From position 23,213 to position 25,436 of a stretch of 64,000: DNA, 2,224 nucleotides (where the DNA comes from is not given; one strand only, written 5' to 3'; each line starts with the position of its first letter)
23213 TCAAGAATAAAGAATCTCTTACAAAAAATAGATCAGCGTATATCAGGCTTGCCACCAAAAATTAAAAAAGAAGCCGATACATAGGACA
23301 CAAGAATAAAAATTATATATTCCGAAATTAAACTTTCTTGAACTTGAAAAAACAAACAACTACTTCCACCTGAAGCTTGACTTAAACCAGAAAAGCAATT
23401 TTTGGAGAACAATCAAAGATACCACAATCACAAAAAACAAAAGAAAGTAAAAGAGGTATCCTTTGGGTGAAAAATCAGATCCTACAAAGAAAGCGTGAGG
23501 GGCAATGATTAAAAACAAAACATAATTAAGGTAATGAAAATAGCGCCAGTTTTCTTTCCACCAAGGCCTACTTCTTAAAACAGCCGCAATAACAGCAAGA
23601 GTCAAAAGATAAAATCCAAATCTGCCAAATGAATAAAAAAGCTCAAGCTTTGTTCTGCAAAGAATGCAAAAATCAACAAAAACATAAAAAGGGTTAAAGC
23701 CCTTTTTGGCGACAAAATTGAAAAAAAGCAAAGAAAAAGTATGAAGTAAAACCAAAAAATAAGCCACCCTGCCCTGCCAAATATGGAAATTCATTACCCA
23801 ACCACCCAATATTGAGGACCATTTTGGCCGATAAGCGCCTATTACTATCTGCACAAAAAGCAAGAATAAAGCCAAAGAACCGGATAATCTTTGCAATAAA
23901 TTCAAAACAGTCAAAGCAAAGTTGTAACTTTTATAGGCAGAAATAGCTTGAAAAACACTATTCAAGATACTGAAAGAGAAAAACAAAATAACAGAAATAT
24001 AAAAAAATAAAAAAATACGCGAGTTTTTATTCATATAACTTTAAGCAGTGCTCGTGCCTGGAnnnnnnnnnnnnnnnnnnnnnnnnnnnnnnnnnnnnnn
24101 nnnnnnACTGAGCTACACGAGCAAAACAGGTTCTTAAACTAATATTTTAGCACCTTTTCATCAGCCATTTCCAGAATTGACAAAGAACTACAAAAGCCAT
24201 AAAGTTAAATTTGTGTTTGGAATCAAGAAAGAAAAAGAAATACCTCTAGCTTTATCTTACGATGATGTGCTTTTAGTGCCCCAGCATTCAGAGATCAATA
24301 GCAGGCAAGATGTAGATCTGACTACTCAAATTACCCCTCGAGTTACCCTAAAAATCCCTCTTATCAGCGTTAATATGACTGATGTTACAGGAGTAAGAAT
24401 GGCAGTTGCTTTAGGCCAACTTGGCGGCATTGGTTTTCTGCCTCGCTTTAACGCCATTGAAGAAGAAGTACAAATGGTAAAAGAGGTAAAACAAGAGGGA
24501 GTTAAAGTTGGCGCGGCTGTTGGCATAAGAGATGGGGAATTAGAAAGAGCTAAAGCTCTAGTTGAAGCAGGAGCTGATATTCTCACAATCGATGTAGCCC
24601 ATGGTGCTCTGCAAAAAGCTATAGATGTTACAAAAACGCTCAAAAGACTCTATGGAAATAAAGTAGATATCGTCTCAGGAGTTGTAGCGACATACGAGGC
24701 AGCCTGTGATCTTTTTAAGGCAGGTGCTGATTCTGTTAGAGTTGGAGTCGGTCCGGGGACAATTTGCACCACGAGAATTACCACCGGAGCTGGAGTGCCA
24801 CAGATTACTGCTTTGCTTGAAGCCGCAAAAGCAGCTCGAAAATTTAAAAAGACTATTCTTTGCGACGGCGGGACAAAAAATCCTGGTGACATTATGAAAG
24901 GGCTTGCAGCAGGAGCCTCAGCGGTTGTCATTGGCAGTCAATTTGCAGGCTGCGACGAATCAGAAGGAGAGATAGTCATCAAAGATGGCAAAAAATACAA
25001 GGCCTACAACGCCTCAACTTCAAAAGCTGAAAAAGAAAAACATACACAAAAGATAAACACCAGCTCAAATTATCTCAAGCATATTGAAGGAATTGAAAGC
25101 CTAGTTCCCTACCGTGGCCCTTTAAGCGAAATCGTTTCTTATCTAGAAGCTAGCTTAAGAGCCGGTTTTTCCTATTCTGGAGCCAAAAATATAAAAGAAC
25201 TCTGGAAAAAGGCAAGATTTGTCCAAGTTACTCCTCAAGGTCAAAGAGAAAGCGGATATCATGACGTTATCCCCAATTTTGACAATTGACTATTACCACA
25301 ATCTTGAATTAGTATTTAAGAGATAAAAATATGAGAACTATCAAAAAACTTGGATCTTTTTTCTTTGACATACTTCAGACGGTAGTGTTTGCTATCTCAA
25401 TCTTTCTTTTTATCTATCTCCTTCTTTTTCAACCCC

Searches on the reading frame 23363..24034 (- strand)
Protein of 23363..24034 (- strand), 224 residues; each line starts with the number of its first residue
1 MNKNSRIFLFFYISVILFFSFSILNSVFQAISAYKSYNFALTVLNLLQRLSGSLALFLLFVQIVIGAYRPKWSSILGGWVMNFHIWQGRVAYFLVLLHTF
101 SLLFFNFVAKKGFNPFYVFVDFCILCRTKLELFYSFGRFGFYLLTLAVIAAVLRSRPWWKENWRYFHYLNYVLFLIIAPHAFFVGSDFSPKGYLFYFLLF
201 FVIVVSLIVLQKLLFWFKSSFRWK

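Call 48: search_protein_families(library=pfam, proteins=[window:23363-24034:-], max_evalue=0.001)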
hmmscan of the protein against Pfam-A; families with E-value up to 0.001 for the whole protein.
window:23363-24034:- (224 aa): 1 family
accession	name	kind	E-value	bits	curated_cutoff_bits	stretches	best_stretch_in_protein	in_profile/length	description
PF01794.25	Ferric_reduct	-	2.9e-08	34.2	28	1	52-177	2-120/121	Ferric reductase like transmembrane component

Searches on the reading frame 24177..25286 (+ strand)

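Call 48: search_protein_families(library=pfam, proteins=[window:24177-25286:+], max_evalue=0.001)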
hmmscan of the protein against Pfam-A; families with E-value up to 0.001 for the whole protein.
window:24177-25286:+ (370 aa): 3 families
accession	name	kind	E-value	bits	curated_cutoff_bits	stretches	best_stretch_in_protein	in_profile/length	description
PF00478.31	IMPDH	-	3.8e-109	365.3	25.6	1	25-362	1-345/345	IMP dehydrogenase / GMP reductase domain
PF01070.24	FMN_dh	-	9.4e-06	25.3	24.9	1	171-256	227-305/350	FMN-dependent dehydrogenase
PF03060.21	NMO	-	0.00094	19.1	28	0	165-270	138-239/331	Nitronate monooxygenase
